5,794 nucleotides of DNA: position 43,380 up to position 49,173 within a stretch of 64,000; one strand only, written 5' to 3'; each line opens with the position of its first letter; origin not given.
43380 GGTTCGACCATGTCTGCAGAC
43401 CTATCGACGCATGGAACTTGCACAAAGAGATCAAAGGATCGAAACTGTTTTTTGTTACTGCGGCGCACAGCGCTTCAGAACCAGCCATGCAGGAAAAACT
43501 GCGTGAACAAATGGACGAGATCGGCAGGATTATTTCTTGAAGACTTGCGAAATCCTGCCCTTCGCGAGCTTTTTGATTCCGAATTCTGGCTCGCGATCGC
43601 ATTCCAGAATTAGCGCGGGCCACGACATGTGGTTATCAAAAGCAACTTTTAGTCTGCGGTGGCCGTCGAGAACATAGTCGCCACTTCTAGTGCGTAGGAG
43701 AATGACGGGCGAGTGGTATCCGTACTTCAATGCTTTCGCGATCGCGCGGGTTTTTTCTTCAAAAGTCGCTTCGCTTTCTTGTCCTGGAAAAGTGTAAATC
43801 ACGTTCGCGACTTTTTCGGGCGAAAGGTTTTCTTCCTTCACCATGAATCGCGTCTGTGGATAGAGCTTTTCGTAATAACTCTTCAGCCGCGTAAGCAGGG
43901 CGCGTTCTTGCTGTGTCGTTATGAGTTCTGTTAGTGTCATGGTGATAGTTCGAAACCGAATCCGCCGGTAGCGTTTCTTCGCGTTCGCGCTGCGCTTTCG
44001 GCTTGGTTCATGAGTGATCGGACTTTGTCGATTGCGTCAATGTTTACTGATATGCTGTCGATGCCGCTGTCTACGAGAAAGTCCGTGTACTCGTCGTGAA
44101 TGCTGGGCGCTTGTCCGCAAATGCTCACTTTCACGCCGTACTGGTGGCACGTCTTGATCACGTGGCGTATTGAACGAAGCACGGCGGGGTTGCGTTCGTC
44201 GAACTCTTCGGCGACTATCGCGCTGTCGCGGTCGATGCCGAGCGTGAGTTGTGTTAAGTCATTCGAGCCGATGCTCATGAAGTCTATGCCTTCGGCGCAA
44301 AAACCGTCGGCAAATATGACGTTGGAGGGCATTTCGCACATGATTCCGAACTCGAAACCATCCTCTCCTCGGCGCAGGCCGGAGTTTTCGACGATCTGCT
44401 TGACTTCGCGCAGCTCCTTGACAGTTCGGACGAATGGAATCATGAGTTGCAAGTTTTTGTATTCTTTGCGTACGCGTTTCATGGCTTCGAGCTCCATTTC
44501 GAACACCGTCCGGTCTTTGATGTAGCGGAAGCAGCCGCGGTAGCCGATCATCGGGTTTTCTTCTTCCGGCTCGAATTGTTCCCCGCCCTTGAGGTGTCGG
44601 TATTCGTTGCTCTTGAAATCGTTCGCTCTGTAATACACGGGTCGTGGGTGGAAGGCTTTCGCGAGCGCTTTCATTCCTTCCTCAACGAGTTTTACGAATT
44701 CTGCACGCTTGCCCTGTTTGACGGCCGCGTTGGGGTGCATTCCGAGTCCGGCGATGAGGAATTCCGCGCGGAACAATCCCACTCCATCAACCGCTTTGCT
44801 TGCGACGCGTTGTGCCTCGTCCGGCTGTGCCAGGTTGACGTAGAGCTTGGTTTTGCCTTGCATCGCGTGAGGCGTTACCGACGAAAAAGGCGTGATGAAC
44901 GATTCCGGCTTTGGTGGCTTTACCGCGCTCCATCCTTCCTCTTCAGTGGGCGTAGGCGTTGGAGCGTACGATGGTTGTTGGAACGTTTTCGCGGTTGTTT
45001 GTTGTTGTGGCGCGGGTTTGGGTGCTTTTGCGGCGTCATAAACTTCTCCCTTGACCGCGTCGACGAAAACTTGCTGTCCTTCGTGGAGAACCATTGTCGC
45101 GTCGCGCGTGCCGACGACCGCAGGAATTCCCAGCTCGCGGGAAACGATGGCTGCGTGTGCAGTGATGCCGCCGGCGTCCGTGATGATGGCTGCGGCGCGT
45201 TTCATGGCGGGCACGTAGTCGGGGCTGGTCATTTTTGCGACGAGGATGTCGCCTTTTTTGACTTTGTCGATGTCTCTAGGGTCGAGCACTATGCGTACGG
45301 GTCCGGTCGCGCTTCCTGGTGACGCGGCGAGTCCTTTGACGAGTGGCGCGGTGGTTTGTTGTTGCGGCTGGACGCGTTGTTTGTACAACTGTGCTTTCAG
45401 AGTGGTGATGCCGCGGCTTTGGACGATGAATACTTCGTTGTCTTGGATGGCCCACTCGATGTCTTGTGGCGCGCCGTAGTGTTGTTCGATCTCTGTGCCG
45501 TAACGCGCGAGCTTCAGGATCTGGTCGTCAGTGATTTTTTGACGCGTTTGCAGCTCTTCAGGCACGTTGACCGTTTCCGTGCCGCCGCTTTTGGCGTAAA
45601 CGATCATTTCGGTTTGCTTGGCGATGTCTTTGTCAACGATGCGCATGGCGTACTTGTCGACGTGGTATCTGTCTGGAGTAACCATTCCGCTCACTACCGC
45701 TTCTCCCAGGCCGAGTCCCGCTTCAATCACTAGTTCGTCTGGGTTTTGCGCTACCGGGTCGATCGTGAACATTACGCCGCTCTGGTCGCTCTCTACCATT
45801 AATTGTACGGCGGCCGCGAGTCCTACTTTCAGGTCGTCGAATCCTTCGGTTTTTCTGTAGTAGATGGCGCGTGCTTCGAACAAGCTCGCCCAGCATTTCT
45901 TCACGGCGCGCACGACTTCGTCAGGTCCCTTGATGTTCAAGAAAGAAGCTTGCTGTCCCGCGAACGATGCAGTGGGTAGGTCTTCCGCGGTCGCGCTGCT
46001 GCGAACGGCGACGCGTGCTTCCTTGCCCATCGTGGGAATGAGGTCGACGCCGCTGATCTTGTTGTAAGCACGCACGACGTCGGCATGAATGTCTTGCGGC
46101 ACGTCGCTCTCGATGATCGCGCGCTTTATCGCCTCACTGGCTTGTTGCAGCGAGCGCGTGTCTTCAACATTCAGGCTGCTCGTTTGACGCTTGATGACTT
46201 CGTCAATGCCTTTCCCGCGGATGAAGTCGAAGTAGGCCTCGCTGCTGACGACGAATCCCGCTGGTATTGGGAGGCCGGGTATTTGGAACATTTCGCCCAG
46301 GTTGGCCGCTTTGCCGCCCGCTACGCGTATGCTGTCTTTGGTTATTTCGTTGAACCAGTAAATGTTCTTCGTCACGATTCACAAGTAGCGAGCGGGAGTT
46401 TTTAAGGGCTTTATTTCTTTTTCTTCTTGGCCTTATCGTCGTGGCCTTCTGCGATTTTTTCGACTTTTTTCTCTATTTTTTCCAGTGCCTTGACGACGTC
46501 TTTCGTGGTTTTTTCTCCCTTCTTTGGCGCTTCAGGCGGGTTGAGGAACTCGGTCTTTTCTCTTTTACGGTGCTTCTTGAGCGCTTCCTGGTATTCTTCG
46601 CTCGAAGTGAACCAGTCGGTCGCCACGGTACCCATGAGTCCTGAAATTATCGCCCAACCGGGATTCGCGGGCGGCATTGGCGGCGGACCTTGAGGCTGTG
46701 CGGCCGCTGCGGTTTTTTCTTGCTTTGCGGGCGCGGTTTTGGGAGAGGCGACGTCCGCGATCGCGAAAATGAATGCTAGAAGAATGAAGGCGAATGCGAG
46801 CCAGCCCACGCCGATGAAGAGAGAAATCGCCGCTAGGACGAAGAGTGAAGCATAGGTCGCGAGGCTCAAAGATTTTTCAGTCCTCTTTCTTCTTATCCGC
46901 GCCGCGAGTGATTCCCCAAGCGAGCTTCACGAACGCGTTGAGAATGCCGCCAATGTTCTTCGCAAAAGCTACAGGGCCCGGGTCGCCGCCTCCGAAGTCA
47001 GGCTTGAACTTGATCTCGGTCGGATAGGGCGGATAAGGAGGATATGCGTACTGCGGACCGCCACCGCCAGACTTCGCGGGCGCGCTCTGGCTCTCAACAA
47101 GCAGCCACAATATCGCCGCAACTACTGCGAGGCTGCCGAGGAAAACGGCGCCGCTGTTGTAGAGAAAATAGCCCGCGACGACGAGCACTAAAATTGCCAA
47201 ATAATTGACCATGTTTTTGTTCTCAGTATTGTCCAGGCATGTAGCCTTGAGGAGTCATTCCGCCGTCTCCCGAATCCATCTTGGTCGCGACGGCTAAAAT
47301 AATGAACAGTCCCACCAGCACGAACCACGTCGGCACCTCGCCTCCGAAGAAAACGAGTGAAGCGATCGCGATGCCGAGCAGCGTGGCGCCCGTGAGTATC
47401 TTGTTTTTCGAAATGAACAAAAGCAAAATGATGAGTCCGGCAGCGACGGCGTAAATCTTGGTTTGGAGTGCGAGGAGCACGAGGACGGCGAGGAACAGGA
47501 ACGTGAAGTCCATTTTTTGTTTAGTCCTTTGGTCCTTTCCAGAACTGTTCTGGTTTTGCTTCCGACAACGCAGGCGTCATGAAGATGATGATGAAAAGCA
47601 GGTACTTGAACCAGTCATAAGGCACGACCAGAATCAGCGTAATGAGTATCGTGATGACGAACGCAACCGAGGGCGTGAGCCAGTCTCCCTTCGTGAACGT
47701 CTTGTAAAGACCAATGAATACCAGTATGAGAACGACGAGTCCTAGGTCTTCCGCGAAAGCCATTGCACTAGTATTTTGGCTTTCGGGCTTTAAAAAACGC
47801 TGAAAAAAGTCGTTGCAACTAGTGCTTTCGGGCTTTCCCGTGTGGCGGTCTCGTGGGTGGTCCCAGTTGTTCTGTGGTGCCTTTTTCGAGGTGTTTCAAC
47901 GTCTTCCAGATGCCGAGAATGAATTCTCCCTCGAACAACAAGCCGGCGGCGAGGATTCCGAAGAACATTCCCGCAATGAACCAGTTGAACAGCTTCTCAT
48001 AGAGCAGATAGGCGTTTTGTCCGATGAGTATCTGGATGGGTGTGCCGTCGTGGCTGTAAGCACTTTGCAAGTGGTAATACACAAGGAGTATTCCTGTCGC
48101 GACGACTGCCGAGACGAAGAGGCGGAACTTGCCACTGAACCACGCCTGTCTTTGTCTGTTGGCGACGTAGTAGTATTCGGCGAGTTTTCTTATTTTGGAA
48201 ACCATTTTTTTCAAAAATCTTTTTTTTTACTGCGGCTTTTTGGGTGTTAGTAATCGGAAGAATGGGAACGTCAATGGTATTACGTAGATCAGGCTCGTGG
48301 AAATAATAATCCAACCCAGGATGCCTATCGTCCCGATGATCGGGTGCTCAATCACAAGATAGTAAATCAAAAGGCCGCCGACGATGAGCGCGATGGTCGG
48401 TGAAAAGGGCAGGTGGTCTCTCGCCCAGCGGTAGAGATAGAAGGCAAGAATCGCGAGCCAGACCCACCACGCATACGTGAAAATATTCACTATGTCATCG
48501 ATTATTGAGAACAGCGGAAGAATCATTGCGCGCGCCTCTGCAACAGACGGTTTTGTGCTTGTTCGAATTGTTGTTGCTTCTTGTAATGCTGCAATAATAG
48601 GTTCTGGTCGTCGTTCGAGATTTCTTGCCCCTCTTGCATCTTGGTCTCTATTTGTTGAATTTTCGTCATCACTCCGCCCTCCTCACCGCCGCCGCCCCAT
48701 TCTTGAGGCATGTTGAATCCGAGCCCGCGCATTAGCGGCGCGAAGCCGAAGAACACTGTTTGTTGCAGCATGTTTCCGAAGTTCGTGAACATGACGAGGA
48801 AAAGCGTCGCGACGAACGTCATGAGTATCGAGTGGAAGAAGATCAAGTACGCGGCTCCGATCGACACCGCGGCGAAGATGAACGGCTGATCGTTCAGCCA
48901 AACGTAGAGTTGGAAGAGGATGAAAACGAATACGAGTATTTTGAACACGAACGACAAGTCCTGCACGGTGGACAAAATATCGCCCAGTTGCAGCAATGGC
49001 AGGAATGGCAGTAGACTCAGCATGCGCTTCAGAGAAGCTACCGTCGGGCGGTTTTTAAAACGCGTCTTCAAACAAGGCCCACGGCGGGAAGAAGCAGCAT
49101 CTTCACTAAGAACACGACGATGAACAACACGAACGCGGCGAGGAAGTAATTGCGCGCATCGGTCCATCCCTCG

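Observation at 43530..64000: A co-directional array of more than 20 kb: two tandem giant surface proteins, an anchored small protein, DUF424, eight tiny polytopic membrane proteins, then ppsA and a ParB-like gene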

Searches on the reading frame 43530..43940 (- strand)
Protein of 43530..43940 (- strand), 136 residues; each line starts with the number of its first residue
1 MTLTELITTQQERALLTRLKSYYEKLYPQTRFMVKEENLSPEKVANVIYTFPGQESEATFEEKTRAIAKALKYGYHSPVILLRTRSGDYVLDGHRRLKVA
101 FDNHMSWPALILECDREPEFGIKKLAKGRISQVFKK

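Call 7: search_protein_families(library=pfam, max_evalue=0.01, proteins=[window:43530-43940:-])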
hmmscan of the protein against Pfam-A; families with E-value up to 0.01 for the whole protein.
window:43530-43940:- (136 aa): 0 families

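Call 46: search_protein_families(library=pfam, max_evalue=10, proteins=[window:43530-43940:-])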
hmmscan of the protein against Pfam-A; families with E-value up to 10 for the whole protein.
window:43530-43940:- (136 aa): 0 families

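Call 62: search_protein_families(library=ncbifam, max_evalue=0.1, proteins=[window:43530-43940:-])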
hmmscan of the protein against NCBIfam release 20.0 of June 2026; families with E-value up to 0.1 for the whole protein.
window:43530-43940:- (136 aa): 0 families

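Call 63: search_protein_families(library=phrogs, max_evalue=0.1, proteins=[window:43530-43940:-])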
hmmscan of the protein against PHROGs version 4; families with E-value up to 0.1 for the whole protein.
window:43530-43940:- (136 aa): 0 families

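Call 64: search_solved_structures(query=window:43530-43940:-, max_evalue=10)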
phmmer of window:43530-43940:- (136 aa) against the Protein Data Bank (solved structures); distinct sequences matched with E-value up to 10: 0.

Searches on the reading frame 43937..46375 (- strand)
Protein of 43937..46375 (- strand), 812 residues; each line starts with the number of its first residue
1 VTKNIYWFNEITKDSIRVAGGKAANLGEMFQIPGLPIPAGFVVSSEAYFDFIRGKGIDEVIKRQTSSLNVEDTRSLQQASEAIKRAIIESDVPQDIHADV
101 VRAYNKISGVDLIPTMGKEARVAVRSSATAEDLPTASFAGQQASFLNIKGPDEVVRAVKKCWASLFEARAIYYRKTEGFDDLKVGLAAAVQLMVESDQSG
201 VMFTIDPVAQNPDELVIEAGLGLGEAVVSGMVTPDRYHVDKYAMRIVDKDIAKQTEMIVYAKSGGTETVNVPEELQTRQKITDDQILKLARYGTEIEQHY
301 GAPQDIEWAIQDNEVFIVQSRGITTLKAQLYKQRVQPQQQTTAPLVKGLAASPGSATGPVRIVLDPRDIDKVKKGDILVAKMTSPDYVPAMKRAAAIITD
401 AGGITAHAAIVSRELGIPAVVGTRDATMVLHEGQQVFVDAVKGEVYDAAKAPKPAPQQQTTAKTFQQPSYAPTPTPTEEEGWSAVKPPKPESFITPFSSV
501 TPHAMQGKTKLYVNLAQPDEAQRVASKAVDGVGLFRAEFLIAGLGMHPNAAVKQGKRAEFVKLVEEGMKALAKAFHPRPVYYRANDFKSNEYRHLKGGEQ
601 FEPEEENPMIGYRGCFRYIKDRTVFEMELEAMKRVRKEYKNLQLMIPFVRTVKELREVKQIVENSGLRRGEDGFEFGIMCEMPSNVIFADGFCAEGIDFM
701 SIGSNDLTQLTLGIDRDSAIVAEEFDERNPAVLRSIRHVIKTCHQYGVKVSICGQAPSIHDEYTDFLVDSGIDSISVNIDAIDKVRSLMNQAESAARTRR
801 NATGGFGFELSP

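Call 8: search_protein_families(library=pfam, max_evalue=0.01, proteins=[window:43937-46375:-])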
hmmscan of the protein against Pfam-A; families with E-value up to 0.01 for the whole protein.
window:43937-46375:- (812 aa): 4 families
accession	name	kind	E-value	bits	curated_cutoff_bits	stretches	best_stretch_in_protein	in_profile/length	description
PF01326.24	PPDK_N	-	2e-108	363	27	1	18-339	3-325/328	Pyruvate phosphate dikinase, AMP/ATP-binding domain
PF02896.24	PEP-utilizers_C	-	4.7e-75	252.9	22.8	1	507-793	18-292/293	PEP-utilising enzyme, PEP-binding domain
PF00391.29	PEP-utilizers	-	2.3e-27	94.8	23.1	1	373-443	2-72/72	PEP-utilising enzyme, mobile domain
PF02350.25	Epimerase_2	-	0.0029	17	30.6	1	377-453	243-317/347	UDP-N-acetylglucosamine 2-epimerase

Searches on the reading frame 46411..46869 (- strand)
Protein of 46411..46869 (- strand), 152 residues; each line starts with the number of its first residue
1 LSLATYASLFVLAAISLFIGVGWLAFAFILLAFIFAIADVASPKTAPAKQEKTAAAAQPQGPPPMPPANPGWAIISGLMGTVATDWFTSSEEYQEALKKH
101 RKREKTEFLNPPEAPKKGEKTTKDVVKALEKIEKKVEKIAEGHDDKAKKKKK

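Call 7: search_protein_families(library=pfam, max_evalue=0.01, proteins=[window:46411-46869:-])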
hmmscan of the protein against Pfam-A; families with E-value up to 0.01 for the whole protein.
window:46411-46869:- (152 aa): 0 families

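Call 46: search_protein_families(library=pfam, max_evalue=10, proteins=[window:46411-46869:-])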
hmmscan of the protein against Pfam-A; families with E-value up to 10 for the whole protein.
window:46411-46869:- (152 aa): 6 families
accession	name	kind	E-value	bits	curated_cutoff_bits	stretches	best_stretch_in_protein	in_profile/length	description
PF12732.12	YtxH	-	0.075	13.9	37.5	1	114-149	19-54/71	YtxH-like protein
PF20176.3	DUF6541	-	0.12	11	29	1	3-83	28-104/646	Family of unknown function (DUF6541)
PF07954.16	DUF1689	-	0.13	13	25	1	21-129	36-115/148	Protein of unknown function (DUF1689)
PF02308.21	MgtC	-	0.2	12.5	31.4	1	2-41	76-115/121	MgtC family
PF04210.18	MtrG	-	0.72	10.2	27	0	88-125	7-45/64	Tetrahydromethanopterin S-methyltransferase, subunit G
PF06679.17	DUF1180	-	1.5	9.7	27.7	1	24-68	5-42/167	Membrane protein FAM174-like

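Call 62: search_protein_families(library=ncbifam, max_evalue=0.1, proteins=[window:46411-46869:-])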
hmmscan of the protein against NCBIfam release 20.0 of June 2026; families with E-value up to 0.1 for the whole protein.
window:46411-46869:- (152 aa): 1 family
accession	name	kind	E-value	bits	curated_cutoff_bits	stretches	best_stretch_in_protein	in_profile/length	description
NF041382.1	Trx_VPGUxxT_one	exception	0.0079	15.5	350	1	116-149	289-321/349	VPGUxxT family thioredoxin-like (seleno)protein, type 1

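Call 63: search_protein_families(library=phrogs, max_evalue=0.1, proteins=[window:46411-46869:-])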
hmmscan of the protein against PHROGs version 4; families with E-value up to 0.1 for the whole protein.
window:46411-46869:- (152 aa): 0 families

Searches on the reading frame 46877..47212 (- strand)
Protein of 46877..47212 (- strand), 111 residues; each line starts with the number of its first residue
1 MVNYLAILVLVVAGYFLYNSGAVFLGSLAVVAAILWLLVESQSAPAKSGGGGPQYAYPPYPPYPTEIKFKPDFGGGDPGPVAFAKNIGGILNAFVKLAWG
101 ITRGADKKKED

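Call 7: search_protein_families(library=pfam, max_evalue=0.01, proteins=[window:46877-47212:-])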
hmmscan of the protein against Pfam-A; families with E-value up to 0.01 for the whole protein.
window:46877-47212:- (111 aa): 0 families

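Call 46: search_protein_families(library=pfam, max_evalue=10, proteins=[window:46877-47212:-])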
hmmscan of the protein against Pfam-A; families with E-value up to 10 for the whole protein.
window:46877-47212:- (111 aa): 1 family
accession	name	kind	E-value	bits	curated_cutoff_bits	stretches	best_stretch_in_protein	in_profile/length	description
PF03208.24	PRA1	-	0.17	11.9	30.1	1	2-40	40-78/143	PRA1 family protein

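Call 62: search_protein_families(library=ncbifam, max_evalue=0.1, proteins=[window:46877-47212:-])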
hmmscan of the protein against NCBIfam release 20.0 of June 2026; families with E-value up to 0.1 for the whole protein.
window:46877-47212:- (111 aa): 1 family
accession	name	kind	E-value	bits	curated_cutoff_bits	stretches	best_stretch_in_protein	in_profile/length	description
NF010467.0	PRK13892.1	equivalog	0.047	13.6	179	0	17-93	9-73/145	conjugal transfer system pilin TrbC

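Call 63: search_protein_families(library=phrogs, max_evalue=0.1, proteins=[window:46877-47212:-])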
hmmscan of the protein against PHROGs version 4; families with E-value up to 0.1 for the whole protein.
window:46877-47212:- (111 aa): 0 families

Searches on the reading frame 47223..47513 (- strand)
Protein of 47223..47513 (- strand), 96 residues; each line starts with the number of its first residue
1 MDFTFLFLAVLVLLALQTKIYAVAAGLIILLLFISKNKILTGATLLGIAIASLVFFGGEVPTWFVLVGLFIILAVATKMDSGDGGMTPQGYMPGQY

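Call 7: search_protein_families(library=pfam, max_evalue=0.01, proteins=[window:47223-47513:-])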
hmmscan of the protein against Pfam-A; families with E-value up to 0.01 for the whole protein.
window:47223-47513:- (96 aa): 0 families

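Call 46: search_protein_families(library=pfam, max_evalue=10, proteins=[window:47223-47513:-])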
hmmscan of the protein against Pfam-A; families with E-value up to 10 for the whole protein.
window:47223-47513:- (96 aa): 0 families

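Call 62: search_protein_families(library=ncbifam, max_evalue=0.1, proteins=[window:47223-47513:-])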
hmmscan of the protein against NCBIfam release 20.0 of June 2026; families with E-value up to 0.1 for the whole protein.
window:47223-47513:- (96 aa): 0 families

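Call 63: search_protein_families(library=phrogs, max_evalue=0.1, proteins=[window:47223-47513:-])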
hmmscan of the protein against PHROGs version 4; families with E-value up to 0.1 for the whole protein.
window:47223-47513:- (96 aa): 1 family
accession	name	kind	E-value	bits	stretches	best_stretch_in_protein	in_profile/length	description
phrog_905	-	unknown function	0.1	13.7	1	63-86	9-38/47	-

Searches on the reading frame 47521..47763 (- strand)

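Call 7: search_protein_families(library=pfam, max_evalue=0.01, proteins=[window:47521-47763:-])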
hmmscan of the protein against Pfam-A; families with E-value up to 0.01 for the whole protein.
window:47521-47763:- (80 aa): 0 families

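Call 46: search_protein_families(library=pfam, max_evalue=10, proteins=[window:47521-47763:-])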
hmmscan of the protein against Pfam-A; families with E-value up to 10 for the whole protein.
window:47521-47763:- (80 aa): 1 family
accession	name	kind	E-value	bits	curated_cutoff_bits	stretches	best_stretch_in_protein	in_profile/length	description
PF07214.17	DUF1418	-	0.011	16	22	1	4-73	14-82/94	Protein of unknown function (DUF1418)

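Call 62: search_protein_families(library=ncbifam, max_evalue=0.1, proteins=[window:47521-47763:-])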
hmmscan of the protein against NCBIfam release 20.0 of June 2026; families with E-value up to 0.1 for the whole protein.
window:47521-47763:- (80 aa): 2 families
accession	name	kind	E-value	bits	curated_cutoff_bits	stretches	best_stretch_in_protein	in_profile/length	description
NF007884.0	PRK10591.1-2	equivalog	0.024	14.7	147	1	4-71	14-80/96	hypothetical protein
NF007878.0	PRK10582.1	equivalog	0.095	12.8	144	0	10-60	55-106/109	cytochrome o ubiquinol oxidase subunit IV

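Call 63: search_protein_families(library=phrogs, max_evalue=0.1, proteins=[window:47521-47763:-])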
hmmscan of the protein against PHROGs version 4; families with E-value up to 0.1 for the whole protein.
window:47521-47763:- (80 aa): 1 family
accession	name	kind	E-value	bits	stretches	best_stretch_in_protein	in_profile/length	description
phrog_1299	-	lysis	0.017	15.9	1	4-47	8-51/100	holin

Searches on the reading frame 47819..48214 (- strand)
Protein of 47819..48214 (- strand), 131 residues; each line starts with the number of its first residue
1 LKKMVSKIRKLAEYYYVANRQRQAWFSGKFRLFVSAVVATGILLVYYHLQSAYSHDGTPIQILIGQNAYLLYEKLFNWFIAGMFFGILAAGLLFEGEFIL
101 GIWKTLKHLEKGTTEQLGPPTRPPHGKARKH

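Call 7: search_protein_families(library=pfam, max_evalue=0.01, proteins=[window:47819-48214:-])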
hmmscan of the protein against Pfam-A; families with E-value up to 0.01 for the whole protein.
window:47819-48214:- (131 aa): 0 families

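Call 46: search_protein_families(library=pfam, max_evalue=10, proteins=[window:47819-48205:-])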
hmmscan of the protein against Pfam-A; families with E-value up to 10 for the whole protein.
window:47819-48205:- (128 aa): 2 families
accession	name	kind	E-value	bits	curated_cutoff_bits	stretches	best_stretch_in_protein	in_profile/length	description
PF23906.1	DUF7248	-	0.045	14.2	27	1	69-87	9-27/58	Family of unknown function (DUF7248)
PF13303.11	PTS_EIIC_2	-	0.1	12.1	28.9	1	30-107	248-321/327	Phosphotransferase system, EIIC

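Call 62: search_protein_families(library=ncbifam, max_evalue=0.1, proteins=[window:47819-48205:-])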
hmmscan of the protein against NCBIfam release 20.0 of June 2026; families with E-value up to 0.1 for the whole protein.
window:47819-48205:- (128 aa): 0 families

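Call 63: search_protein_families(library=phrogs, max_evalue=0.1, proteins=[window:47819-48205:-])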
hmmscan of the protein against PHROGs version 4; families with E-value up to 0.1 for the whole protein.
window:47819-48205:- (128 aa): 0 families

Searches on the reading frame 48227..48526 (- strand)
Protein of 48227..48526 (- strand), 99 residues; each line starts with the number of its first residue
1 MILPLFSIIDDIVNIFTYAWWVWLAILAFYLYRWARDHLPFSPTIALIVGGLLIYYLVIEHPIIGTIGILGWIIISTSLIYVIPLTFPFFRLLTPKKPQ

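Call 7: search_protein_families(library=pfam, max_evalue=0.01, proteins=[window:48227-48526:-])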
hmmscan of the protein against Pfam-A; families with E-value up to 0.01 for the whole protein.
window:48227-48526:- (99 aa): 0 families

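Call 46: search_protein_families(library=pfam, max_evalue=10, proteins=[window:48227-48526:-])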
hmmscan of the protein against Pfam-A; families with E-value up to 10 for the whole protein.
window:48227-48526:- (99 aa): 2 families
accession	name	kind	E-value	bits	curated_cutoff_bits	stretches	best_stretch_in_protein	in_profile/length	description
PF24961.1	NfeD_membrane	-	0.016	15.7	26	1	23-82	28-89/119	NfeD integral membrane domain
PF11666.13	DUF2933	-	2.6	8.7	21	1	22-39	2-19/52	Protein of unknown function (DUF2933)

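Call 62: search_protein_families(library=ncbifam, max_evalue=0.1, proteins=[window:48227-48526:-])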
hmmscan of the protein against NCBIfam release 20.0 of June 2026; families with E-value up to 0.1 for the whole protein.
window:48227-48526:- (99 aa): 0 families

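Call 63: search_protein_families(library=phrogs, max_evalue=0.1, proteins=[window:48227-48526:-])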
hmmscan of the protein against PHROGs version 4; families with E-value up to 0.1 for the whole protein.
window:48227-48526:- (99 aa): 0 families

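Call 110: search_dna_similar(query=window:48227-48526:-, collection=phages, mode=protein, max_evalue=0.001, max_rows=5)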
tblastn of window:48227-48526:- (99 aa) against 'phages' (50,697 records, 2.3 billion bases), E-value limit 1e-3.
No match.

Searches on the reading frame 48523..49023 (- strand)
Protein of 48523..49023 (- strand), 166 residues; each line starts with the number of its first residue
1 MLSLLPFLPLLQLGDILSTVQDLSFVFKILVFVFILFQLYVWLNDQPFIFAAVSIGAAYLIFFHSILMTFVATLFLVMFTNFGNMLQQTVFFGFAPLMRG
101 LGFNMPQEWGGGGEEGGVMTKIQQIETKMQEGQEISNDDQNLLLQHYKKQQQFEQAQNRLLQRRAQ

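Call 46: search_protein_families(library=pfam, max_evalue=10, proteins=[window:48523-49023:-])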
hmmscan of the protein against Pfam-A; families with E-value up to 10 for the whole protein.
window:48523-49023:- (166 aa): 1 family
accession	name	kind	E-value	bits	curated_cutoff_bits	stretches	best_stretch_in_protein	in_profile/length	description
PF19218.5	CoV_NSP3_C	-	10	5.4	25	0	17-97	32-109/459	Coronavirus replicase NSP3, C-terminal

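Call 62: search_protein_families(library=ncbifam, max_evalue=0.1, proteins=[window:48523-49023:-])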
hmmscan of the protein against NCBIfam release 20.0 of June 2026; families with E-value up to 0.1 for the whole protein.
window:48523-49023:- (166 aa): 0 families

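Call 63: search_protein_families(library=phrogs, max_evalue=0.1, proteins=[window:48523-49023:-])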
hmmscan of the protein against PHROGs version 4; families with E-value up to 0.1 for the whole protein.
window:48523-49023:- (166 aa): 0 families
